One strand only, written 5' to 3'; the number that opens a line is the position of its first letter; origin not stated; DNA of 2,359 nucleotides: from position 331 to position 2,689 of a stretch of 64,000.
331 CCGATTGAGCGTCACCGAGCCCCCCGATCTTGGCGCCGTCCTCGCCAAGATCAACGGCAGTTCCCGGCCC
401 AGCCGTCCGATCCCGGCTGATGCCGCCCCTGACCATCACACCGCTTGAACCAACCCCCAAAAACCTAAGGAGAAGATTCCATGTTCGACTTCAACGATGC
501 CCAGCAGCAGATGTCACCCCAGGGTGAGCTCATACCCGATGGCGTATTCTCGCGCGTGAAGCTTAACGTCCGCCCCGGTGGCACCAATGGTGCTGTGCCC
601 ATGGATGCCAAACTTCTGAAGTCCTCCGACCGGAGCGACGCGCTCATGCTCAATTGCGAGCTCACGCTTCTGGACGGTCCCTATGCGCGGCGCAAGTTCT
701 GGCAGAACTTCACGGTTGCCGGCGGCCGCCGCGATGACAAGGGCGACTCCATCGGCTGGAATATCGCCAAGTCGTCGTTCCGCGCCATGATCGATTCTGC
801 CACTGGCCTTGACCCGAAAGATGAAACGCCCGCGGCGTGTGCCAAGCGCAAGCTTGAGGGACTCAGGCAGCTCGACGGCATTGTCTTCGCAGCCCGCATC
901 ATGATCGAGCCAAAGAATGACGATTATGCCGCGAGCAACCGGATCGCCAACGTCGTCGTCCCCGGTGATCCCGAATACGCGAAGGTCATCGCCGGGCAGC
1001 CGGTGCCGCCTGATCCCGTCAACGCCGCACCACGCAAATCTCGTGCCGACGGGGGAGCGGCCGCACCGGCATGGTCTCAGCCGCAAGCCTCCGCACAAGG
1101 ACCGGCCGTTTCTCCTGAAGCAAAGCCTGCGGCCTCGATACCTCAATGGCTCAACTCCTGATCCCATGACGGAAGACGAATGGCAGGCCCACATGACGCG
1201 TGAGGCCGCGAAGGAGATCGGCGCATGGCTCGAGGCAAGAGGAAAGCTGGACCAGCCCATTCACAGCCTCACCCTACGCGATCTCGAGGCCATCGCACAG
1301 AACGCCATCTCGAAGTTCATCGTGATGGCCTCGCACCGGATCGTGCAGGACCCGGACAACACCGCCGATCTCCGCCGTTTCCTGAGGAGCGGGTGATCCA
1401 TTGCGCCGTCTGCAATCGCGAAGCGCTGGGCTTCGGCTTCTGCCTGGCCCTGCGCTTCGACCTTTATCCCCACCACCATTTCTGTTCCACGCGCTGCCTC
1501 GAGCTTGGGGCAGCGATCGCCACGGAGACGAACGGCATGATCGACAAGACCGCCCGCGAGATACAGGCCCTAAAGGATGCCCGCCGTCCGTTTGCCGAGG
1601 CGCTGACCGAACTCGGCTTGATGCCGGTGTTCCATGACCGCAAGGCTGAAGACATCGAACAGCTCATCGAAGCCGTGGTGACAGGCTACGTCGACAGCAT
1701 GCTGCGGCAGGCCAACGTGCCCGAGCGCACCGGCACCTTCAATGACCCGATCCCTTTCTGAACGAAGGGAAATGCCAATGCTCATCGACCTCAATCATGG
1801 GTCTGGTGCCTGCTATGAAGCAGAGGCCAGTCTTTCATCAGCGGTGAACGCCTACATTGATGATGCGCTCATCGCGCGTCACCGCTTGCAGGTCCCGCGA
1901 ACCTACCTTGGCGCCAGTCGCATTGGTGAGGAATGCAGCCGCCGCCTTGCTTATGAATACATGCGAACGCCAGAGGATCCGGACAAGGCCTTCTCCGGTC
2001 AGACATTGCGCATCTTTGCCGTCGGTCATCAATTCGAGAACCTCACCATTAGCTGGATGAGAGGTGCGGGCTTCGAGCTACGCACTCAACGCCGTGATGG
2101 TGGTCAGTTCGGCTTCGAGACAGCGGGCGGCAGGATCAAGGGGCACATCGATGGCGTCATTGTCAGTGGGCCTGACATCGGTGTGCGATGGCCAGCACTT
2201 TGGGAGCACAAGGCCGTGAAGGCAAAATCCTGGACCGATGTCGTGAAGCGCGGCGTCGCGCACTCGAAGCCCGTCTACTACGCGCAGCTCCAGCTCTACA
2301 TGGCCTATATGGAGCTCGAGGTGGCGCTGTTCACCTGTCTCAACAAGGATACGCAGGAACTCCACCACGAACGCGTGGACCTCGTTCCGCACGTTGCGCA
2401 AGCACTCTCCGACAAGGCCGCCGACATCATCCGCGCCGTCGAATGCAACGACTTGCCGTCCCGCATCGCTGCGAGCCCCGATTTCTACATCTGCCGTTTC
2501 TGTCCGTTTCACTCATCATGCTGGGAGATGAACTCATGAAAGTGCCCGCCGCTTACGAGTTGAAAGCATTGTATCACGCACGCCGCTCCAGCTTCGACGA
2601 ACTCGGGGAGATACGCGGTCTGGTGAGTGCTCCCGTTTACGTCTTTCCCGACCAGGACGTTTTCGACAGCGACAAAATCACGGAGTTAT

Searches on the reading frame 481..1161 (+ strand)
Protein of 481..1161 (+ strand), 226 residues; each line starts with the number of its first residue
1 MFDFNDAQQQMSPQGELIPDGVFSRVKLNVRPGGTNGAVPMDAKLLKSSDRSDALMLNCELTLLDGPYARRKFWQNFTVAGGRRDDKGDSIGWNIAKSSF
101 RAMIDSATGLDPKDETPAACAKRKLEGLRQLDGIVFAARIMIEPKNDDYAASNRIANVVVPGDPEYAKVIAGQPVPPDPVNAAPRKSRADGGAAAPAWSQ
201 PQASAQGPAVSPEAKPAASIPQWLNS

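Call 24: search_protein_families(library=phrogs, proteins=[window:481-1161:+])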
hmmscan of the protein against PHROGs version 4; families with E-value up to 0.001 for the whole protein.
window:481-1161:+ (226 aa): 1 family
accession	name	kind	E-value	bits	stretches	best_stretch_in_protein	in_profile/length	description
phrog_2300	-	unknown function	7.9e-36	125.5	1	2-224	31-223/347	-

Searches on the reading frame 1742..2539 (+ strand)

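Call 23: search_protein_families(library=pfam, proteins=[window:1742-2539:+])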
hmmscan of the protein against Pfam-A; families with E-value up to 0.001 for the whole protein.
window:1742-2539:+ (265 aa): 1 family
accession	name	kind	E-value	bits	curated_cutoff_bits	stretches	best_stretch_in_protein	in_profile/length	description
PF12705.13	PDDEXK_1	-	0.00083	19.8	22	0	99-260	120-246/247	PD-(D/E)XK nuclease superfamily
